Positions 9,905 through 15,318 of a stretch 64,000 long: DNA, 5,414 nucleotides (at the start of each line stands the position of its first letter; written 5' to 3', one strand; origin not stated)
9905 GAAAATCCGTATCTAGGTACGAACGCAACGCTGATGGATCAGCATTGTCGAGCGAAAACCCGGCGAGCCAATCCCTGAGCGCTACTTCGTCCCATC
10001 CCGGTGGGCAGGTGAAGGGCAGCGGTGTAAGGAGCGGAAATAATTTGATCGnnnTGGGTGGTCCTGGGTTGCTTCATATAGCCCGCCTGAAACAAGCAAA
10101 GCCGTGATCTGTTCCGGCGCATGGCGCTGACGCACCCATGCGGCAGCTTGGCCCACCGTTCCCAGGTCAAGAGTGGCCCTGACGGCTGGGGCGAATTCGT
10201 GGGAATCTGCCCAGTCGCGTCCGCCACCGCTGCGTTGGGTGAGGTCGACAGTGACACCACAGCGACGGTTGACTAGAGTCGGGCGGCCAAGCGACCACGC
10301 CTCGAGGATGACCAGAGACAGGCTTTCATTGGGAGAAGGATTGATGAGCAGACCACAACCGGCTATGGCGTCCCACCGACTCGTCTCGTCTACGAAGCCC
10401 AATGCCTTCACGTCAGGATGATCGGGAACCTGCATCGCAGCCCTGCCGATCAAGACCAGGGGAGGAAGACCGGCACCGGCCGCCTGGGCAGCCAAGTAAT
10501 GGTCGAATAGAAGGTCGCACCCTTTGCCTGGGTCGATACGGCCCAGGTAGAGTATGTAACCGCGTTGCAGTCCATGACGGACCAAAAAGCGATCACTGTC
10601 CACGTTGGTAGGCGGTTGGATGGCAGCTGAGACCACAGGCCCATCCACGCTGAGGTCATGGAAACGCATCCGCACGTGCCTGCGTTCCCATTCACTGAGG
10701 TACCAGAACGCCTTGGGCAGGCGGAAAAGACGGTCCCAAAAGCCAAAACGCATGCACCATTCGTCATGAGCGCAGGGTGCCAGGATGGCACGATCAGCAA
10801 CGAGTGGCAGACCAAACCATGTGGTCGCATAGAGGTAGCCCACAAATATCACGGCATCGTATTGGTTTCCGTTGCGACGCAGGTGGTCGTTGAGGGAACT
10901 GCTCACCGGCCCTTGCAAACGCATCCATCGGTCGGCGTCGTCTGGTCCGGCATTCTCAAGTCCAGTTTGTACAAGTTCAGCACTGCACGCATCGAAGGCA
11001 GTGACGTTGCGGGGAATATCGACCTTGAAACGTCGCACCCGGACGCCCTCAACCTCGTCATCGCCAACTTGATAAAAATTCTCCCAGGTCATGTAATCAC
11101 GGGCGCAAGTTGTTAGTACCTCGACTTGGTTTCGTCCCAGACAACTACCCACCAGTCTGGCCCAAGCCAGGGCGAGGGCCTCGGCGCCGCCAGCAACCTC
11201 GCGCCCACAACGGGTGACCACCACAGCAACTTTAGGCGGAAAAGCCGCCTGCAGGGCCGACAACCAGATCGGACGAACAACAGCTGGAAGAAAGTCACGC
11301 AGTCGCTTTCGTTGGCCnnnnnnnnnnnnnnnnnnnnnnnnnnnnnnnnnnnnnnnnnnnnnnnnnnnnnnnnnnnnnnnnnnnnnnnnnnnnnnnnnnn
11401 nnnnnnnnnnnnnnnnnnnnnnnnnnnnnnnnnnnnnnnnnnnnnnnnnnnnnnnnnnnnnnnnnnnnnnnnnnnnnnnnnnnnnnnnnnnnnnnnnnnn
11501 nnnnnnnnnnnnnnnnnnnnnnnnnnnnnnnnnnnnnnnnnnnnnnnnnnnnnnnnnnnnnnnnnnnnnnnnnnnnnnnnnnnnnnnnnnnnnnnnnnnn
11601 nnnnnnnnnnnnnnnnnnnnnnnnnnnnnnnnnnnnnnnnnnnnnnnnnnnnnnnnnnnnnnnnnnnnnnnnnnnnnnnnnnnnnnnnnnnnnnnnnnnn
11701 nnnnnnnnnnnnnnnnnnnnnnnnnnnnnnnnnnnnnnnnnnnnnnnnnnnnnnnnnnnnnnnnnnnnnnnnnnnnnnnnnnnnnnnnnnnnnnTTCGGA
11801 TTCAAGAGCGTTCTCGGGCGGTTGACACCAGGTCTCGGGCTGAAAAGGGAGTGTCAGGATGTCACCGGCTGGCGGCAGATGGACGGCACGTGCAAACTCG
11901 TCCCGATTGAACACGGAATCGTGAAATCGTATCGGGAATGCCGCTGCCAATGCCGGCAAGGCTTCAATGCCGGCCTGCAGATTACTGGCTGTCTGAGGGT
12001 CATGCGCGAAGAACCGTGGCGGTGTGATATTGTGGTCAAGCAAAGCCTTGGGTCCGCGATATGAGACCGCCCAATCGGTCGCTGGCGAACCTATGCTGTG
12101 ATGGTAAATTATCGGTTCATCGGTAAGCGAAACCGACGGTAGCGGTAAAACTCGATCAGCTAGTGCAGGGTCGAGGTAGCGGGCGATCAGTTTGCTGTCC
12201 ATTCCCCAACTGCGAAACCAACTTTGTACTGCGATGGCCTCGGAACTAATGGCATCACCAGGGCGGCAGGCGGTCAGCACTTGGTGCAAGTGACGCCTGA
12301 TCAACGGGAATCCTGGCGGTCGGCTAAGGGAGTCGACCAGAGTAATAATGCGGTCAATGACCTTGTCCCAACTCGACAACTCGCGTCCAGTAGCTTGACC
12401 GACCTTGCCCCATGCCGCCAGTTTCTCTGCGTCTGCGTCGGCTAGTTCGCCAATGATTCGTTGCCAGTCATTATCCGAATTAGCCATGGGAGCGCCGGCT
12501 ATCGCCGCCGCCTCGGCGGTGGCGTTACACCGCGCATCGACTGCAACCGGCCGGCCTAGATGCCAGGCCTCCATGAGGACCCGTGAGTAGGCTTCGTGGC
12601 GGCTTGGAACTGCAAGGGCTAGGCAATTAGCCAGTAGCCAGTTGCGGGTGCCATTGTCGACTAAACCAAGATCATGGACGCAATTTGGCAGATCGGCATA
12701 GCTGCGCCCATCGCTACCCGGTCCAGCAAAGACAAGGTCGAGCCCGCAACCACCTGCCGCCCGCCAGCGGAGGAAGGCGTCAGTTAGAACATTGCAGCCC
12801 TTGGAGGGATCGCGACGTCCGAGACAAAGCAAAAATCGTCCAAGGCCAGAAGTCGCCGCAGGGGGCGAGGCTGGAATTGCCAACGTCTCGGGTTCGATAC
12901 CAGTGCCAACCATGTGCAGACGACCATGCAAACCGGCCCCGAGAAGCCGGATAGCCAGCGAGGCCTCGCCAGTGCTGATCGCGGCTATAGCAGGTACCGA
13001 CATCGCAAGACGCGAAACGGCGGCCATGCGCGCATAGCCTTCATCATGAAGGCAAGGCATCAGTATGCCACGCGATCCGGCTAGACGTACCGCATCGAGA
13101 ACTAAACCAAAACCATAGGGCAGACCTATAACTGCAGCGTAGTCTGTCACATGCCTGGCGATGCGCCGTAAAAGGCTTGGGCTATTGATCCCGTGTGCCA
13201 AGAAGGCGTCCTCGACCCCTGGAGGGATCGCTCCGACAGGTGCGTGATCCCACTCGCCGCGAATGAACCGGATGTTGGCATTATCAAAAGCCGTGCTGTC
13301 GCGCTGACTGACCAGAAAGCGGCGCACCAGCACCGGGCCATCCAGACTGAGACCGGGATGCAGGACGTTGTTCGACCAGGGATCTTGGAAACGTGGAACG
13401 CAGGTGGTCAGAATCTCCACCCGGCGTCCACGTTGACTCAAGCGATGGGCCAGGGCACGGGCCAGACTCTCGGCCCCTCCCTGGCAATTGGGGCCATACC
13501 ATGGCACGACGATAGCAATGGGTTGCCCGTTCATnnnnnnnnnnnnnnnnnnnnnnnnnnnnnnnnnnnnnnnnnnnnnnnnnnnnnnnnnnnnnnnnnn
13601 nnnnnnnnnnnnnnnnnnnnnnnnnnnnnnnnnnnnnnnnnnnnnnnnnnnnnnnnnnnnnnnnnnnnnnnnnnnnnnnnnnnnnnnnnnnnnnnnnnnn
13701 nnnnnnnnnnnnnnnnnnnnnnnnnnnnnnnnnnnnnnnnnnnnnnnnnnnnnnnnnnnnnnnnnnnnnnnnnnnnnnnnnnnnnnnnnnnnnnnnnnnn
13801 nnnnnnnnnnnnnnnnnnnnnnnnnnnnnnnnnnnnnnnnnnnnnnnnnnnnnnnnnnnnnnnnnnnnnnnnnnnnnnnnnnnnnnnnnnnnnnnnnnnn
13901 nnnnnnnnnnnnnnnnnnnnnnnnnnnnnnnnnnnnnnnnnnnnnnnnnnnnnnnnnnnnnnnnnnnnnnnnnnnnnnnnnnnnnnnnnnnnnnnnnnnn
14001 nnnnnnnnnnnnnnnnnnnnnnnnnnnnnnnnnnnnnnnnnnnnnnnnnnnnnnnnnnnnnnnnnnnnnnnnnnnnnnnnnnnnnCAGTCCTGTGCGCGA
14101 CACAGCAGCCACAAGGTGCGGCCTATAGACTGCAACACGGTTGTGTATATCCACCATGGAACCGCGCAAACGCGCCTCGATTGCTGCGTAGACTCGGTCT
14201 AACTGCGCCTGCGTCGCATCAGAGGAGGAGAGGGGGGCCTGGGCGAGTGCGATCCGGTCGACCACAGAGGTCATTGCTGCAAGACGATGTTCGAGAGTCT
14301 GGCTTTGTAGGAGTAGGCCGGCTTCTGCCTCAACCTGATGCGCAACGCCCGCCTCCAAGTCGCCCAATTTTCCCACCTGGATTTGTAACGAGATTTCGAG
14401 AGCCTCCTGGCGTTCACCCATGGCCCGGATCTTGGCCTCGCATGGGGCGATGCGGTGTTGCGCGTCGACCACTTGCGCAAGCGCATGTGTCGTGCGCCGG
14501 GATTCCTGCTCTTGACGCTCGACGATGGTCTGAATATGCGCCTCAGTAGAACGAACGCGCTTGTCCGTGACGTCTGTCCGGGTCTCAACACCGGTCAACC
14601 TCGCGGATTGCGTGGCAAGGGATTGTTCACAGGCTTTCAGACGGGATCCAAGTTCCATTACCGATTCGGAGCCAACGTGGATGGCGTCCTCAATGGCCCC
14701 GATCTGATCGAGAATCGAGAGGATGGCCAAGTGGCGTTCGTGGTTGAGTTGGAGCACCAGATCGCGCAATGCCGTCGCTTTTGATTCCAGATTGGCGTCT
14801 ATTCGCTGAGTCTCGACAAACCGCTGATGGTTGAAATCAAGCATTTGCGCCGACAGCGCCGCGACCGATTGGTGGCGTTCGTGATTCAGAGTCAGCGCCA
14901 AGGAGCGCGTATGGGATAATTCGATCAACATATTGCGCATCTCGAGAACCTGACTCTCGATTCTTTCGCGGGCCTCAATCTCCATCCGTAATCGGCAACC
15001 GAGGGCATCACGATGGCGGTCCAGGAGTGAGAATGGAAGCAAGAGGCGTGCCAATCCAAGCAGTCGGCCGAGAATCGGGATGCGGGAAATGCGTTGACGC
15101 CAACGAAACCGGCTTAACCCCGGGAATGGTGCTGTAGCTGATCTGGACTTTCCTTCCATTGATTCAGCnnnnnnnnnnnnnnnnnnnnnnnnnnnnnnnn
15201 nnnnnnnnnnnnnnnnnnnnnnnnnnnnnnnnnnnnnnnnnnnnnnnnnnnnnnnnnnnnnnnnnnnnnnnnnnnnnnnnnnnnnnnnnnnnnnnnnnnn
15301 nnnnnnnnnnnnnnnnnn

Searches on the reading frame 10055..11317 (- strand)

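Call 32: search_protein_families(library=pfam, proteins=[window:10055-11317:-], max_evalue=1)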
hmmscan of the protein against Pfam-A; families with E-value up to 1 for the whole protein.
window:10055-11317:- (421 aa): 3 families
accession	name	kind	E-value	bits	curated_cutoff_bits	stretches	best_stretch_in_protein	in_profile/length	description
PF13692.12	Glyco_trans_1_4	-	1.7e-09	38.5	27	1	254-380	3-137/142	Glycosyl transferases group 1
PF00534.26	Glycos_transf_1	-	4.2e-05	23.6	26.4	1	251-355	14-127/172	Glycosyl transferases group 1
PF20706.3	GT4-conflict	-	0.00046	19.7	26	1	303-365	263-326/385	Family 4 Glycosyltransferase in conflict systems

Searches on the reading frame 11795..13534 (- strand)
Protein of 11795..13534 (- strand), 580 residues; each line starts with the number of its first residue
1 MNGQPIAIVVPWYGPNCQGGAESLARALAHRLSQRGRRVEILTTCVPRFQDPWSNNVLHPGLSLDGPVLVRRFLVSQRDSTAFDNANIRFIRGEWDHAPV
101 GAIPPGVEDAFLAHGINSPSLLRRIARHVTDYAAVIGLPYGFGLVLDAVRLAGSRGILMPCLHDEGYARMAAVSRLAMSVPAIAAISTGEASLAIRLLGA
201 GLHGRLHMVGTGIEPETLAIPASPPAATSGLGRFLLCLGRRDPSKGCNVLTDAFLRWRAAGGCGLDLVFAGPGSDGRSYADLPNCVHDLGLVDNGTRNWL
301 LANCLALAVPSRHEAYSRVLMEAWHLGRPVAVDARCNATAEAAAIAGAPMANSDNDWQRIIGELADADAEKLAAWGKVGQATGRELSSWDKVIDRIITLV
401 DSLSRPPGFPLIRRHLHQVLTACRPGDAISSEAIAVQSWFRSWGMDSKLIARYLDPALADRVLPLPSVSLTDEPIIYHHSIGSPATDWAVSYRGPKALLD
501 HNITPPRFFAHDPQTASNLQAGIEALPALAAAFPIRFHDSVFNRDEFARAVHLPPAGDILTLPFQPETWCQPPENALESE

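Call 32: search_protein_families(library=pfam, proteins=[window:11795-13534:-], max_evalue=1)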
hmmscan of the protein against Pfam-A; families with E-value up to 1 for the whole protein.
window:11795-13534:- (580 aa): 3 families
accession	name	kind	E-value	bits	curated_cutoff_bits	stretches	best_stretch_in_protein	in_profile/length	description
PF13692.12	Glyco_trans_1_4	-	3.3e-08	34.3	27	1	235-334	4-107/142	Glycosyl transferases group 1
PF00534.26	Glycos_transf_1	-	0.00031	20.8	26.4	1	233-334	16-123/172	Glycosyl transferases group 1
PF13439.12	Glyco_transf_4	-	0.049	14.1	28.5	1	19-53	2-36/170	Glycosyltransferase Family 4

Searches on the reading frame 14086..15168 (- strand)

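Call 32: search_protein_families(library=pfam, proteins=[window:14086-15168:-], max_evalue=1)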
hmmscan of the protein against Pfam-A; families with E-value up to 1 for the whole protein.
window:14086-15168:- (361 aa): 3 families
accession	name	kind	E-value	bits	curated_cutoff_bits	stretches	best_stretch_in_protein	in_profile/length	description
PF23991.1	DUF7310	-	0.014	16.3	40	2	216-287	8-78/83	Coiled-coil region of unknown function (DUF7310)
PF01519.22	DUF16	-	0.023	15.6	40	0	235-305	31-98/104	Protein of unknown function DUF16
PF10152.14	CCDC53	-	0.25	12.2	24.6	0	179-228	18-69/147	Subunit CCDC53 of WASH complex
